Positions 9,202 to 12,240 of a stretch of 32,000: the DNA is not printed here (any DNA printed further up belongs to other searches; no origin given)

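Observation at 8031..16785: Five-gene operon with two full-length GspD-type secretins around a single GspL/PilMN and GspM/PilO pair, with no motor, platform or pilins nearby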

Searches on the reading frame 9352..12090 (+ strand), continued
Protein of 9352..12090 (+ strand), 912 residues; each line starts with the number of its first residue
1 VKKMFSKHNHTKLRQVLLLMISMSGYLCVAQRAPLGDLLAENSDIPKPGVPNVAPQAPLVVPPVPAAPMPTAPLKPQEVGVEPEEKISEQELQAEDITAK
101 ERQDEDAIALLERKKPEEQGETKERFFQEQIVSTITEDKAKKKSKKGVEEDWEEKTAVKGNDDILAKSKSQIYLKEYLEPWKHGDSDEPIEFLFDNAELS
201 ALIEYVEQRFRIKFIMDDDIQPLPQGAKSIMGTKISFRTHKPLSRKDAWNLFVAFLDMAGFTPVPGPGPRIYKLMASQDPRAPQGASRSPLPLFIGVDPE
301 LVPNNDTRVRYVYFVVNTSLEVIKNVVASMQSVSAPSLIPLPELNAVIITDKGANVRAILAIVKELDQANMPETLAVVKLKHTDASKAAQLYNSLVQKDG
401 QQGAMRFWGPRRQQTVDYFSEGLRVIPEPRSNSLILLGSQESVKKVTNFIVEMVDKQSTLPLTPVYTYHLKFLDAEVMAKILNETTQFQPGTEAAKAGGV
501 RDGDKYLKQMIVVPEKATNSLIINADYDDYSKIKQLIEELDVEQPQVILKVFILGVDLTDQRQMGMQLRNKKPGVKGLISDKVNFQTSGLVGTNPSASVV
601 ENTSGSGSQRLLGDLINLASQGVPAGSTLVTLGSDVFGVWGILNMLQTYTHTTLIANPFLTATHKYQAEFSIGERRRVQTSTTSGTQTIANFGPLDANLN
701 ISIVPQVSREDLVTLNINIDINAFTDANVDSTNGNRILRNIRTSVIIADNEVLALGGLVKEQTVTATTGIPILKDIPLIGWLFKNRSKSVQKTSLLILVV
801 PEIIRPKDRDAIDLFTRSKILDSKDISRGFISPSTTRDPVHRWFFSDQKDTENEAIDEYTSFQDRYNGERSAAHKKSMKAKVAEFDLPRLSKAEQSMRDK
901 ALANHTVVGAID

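Call 60: fold_search(model_id=the predicted structure, library=pdb)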
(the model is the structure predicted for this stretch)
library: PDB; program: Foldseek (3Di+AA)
matches with E <= 10: 610; with E <= 0.001: 55
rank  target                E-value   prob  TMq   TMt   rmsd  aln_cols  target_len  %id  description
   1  6hcg_A                4.4e-37  1.00  0.25  0.36  39.8       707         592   18  Klebsiella pneumoniae type II secretion system outer membrane complex. PulD, PulS and PulC HR domain. (released 2019-11-27)
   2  5zdh_A                5.1e-31  1.00  0.25  0.43  28.8       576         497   20  CryoEM structure of ETEC Pilotin-Secretin AspS-GspD complex (released 2018-04-18)
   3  6i1x_A                1.4e-30  1.00  0.26  0.45  27.2       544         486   19  Aeromonas hydrophila ExeD (released 2019-04-10)
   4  5wq9_A                2.5e-30  1.00  0.26  0.44  30.7       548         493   19  CryoEM structure of type II secretion system secretin GspD G453A mutant in Vibrio cholerae (released 2016-12-28)
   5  5wq8_A                4.8e-30  1.00  0.27  0.45  30.4       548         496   19  CryoEM structure of type II secretion system secretin GspD in Vibrio cholerae (released 2016-12-28)
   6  5wq7_A                9.7e-30  1.00  0.26  0.46  30.6       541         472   18  CryoEM structure of type II secretion system secretin GspD in E.coli K12 (released 2016-12-28)
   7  6i1y_A                4.0e-29  1.00  0.25  0.42  28.9       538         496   20  Vibrio vulnificus EpsD (released 2019-04-10)
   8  5wln_A                1.3e-27  1.00  0.27  0.55  15.6       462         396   20  Cryo-EM structure of the T2SS secretin XcpQ from Pseudomonas aeruginosa (released 2017-10-25)
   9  7ah9_5G               1.7e-26  1.00  0.18  0.31  36.6       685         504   14  Substrate-engaged type 3 secretion system needle complex from Salmonella enterica typhimurium - SpaR state 1 (released 2021-03-17)
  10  6q14_B                1.8e-26  1.00  0.21  0.36  36.3       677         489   13  Structure of the Salmonella SPI-1 injectisome NC-base (released 2019-10-23)
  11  7ah9_5J               2.1e-26  1.00  0.19  0.31  36.7       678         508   14  Substrate-engaged type 3 secretion system needle complex from Salmonella enterica typhimurium - SpaR state 1 (released 2021-03-17)
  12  6q14_A                3.0e-26  1.00  0.21  0.36  36.4       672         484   14  Structure of the Salmonella SPI-1 injectisome NC-base (released 2019-10-23)
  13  7ah9_5N               3.0e-26  1.00  0.21  0.35  38.1       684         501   14  Substrate-engaged type 3 secretion system needle complex from Salmonella enterica typhimurium - SpaR state 1 (released 2021-03-17)
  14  7ah9_5O               9.3e-26  1.00  0.21  0.35  37.3       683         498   14  Substrate-engaged type 3 secretion system needle complex from Salmonella enterica typhimurium - SpaR state 1 (released 2021-03-17)
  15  7ah9_5E               9.3e-26  1.00  0.18  0.31  36.5       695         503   13  Substrate-engaged type 3 secretion system needle complex from Salmonella enterica typhimurium - SpaR state 1 (released 2021-03-17)
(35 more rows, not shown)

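Call 66: find_encoding_contigs(protein=P0097, flank=10000, max_places=1)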
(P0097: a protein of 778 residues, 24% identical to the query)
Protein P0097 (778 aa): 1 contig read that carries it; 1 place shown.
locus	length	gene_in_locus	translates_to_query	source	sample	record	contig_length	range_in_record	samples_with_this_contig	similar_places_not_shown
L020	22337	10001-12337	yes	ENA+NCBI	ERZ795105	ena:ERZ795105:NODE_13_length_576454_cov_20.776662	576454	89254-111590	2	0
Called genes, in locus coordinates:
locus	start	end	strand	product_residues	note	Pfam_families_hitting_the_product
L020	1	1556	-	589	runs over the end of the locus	PF09822:ABC_transp_aux, PF14258:DUF4350 (faint)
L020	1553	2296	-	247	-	PF12679:ABC2_membrane_2, PF13346:ABC2_membrane_5 (faint), PF12730:ABC2_membrane_4 (weak), PF12698:ABC2_membrane_3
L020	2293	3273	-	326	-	PF00005:ABC_tran, PF13304:AAA_21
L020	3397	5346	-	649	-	PF00012:HSP70, PF06723:MreB_Mbl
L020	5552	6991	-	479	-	PF00072:Response_reg, PF00158:Sigma54_activat, PF14532:Sigma54_activ_2, PF00004:AAA (weak), PF07728:AAA_5, PF25601:AAA_lid_14, PF02954:HTH_8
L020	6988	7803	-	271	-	PF00512:HisKA, PF02518:HATPase_c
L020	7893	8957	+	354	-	PF01300:Sua5_yciO_yrdC, PF01451:LMWPc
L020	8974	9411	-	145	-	PF02502:LacAB_rpiB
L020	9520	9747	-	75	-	PF01165:Ribosomal_S21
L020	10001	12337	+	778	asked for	PF03958:Secretin_N, PF00263:Secretin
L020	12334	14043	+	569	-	PF05157:MshEN, PF00437:T2SSE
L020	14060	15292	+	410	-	PF28597:T2SSF_N, PF00482:T2SSF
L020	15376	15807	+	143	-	PF07963:N_methyl, PF08334:T2SSG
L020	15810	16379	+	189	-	PF07963:N_methyl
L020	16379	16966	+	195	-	PF07963:N_methyl (faint)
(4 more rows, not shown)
